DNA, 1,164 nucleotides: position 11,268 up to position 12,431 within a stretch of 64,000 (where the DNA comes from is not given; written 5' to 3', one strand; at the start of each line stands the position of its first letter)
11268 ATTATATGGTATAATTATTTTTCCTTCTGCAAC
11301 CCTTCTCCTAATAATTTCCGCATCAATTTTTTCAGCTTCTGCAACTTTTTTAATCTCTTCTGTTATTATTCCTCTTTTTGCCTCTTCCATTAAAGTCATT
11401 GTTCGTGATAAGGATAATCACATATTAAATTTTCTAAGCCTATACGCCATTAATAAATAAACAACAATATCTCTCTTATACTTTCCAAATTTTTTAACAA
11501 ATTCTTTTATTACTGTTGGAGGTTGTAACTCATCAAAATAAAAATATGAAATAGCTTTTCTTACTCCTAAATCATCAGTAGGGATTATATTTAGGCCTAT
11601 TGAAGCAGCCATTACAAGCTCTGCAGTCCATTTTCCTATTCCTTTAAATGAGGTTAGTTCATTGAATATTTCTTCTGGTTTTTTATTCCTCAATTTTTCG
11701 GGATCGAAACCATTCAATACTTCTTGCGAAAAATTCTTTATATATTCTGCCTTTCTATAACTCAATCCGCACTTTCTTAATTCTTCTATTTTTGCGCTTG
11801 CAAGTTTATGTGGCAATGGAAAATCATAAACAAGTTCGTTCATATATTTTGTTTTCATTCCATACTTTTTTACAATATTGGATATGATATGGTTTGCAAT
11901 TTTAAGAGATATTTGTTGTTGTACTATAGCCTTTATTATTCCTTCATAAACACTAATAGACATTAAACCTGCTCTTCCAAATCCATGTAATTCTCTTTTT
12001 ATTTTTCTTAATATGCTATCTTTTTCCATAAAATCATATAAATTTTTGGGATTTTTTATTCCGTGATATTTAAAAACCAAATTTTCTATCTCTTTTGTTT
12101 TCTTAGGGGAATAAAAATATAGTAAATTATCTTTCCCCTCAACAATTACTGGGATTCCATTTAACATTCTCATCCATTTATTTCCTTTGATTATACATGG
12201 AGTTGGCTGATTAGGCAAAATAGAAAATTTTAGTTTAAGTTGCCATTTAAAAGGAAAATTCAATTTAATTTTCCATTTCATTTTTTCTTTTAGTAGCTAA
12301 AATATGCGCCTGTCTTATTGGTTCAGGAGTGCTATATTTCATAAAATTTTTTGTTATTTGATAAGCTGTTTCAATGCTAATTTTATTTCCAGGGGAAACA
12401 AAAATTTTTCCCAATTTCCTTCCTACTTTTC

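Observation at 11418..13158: Alkylation/deamination repair operon with a fused Ogt-EndoV protein and overlapping AlkA-like glycosylase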

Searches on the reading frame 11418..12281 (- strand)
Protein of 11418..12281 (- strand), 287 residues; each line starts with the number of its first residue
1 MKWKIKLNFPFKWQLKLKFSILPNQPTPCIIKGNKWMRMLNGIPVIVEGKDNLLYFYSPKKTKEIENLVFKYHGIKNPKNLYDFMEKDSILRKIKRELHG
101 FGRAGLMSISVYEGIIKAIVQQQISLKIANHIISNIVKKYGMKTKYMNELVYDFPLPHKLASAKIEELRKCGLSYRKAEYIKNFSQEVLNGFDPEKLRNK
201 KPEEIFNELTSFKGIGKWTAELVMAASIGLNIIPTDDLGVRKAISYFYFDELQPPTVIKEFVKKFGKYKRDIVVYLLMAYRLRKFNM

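Call 3: search_protein_families(library=pfam, proteins=[window:11418-12281:-], max_evalue=0.01)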
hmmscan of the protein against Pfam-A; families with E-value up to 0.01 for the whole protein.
window:11418-12281:- (287 aa): 2 families
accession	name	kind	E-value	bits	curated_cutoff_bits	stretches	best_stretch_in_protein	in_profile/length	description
PF00730.31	HhH-GPD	-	1.6e-16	61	26.2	1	116-258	1-98/108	HhH-GPD superfamily base excision DNA repair protein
PF22394.2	AfAlkA-like_TBP-like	-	1.5e-06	28.2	26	1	3-40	2-39/84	AfAlkA-like, TATA-box binding protein-like domain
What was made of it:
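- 11418..12281 (-): Gene for a 287-aa AfAlkA-type 3-methyladenine DNA glycosylase II. It has an N-terminal TBP-like domain, an HhH motif GIGKW218TA (Trp where bifunctional enzymes have the Lys nucleophile) and a catalytic Asp237 (PTDD237LG, nt 11573..11571). Pfam (call 3).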

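Call 4: search_protein_families(library=ncbifam, proteins=[window:11418-12281:-], max_evalue=0.01)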
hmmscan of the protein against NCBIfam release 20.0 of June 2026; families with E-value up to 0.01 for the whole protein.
window:11418-12281:- (287 aa): 4 families
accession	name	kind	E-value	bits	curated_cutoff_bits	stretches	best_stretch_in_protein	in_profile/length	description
NF007641.0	PRK10308.1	equivalog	1.6e-13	50.9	229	1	105-222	104-222/285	DNA-3-methyladenine glycosylase 2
TIGR00588.1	ogg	subfamily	3.1e-13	49.5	397.85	1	61-229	70-242/310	8-oxoguanine DNA-glycosylase (ogg)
TIGR01083.1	nth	equivalog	0.00011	22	211.7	1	149-236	51-136/192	endonuclease III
NF010494.0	PRK13913.1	equivalog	0.00085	19.3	192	1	161-225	79-141/220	3-methyladenine DNA glycosylase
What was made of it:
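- Domains: calls 3 and 4.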

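Call 35: search_solved_structures(query=window:11418-12281:-, max_evalue=0.01, show_alignments=3)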
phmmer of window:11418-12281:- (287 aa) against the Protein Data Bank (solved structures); distinct sequences matched with E-value up to 0.01: 16.
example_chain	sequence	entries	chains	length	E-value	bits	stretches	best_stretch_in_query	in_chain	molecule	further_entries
2jhj_A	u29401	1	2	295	1.2e-64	221.7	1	3-280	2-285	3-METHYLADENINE DNA-GLYCOSYLASE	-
2jhn_A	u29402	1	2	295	1.3e-64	221.7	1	3-280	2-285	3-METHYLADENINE DNA-GLYCOSYLASE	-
3s6i_A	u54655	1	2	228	1.1e-16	64.4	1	110-251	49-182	DNA-3-methyladenine glycosylase 1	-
4hsb_A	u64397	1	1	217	5.5e-14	55.5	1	111-276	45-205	Probable DNA-3-methyladenine glycosylase 2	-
4b21_A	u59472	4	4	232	6.7e-14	55.3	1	111-276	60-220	PROBABLE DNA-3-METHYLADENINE GLYCOSYLASE 2 | MAG2, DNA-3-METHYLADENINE GLYCOSYLASE 2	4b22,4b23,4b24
2h56_A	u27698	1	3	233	9.6e-14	54.7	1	111-249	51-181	DNA-3-methyladenine glycosidase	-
4ejy_A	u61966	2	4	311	4e-12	49.4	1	82-270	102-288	3-Methyladenine DNA glycosylase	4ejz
3f10_A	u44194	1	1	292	4.1e-10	42.8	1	81-269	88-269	8-oxoguanine-DNA-glycosylase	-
3i0x_A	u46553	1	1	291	4.2e-10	42.8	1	81-269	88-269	8-oxoguanine-DNA-glycosylase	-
3i0w_A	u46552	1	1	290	4.2e-10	42.8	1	81-269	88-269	8-oxoguanine-DNA-glycosylase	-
3f0z_A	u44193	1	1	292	6.8e-10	42.1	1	81-269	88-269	8-oxoguanine-DNA-glycosylase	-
1diz_A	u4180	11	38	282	6e-09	39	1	108-222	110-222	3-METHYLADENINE DNA GLYCOSYLASE II | DNA-3-methyladenine glycosylase II | DNA-3-methyladenine glycosylase 2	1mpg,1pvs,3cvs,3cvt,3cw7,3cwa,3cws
3oh6_A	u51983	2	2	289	6.4e-09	38.9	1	108-222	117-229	DNA-3-methyladenine glycosylase 2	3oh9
3ogd_A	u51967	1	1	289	8.8e-09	38.5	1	108-222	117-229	DNA-3-methyladenine glycosylase 2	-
2yg8_A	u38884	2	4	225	3.7e-05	26.6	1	156-249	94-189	DNA-3-methyladenine glycosidase II, putative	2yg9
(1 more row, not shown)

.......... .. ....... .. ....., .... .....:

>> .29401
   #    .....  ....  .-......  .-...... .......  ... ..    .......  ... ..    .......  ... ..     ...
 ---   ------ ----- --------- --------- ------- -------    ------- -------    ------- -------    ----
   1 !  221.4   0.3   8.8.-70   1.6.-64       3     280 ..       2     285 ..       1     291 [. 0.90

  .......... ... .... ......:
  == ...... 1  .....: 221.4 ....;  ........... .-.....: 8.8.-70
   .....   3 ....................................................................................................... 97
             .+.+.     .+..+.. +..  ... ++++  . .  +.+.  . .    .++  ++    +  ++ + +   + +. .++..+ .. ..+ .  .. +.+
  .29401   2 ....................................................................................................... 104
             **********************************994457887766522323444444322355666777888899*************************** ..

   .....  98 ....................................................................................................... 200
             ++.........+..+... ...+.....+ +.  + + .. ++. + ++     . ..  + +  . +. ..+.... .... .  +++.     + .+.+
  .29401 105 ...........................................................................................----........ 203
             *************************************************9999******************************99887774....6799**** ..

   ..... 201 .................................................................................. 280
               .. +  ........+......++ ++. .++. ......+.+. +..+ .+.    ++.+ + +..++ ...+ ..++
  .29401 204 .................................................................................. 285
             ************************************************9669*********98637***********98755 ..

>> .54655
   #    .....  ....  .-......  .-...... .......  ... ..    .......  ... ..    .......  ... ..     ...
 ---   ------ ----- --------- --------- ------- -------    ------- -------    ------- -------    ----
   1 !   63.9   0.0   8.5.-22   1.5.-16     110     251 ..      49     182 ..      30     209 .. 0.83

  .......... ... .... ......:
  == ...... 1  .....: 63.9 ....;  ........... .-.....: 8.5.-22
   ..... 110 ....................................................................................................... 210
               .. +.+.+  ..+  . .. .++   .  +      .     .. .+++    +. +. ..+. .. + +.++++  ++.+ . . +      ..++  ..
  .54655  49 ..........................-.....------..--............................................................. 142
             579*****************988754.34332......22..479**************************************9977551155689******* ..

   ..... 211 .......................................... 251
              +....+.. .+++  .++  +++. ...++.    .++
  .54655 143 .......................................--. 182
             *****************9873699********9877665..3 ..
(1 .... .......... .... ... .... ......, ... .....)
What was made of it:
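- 11418..12281 (-): PDB phmmer E 1.2e-64 to A. fulgidus AlkA 2JHJ/2JHN over aa 3-280 vs 2-285, with Asp240 aligned to D237 (call 35).
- On AfAlkA-type 3-methyladenine DNA glycosylase II: E 1.2e-64 to 2JHJ/2JHN over the full length, with D240 aligned to D237 and the motif GIGKW218TA (call 35).
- Closest known: Archaeoglobus fulgidus AlkA. Same: Both have the TBP-like N-domain plus HhH-GPD, an aligned catalytic Asp and Trp in the HhH motif (call 35).
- AlkA: E 1e-64 to AfAlkA, with the catalytic Asp aligned (call 35).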
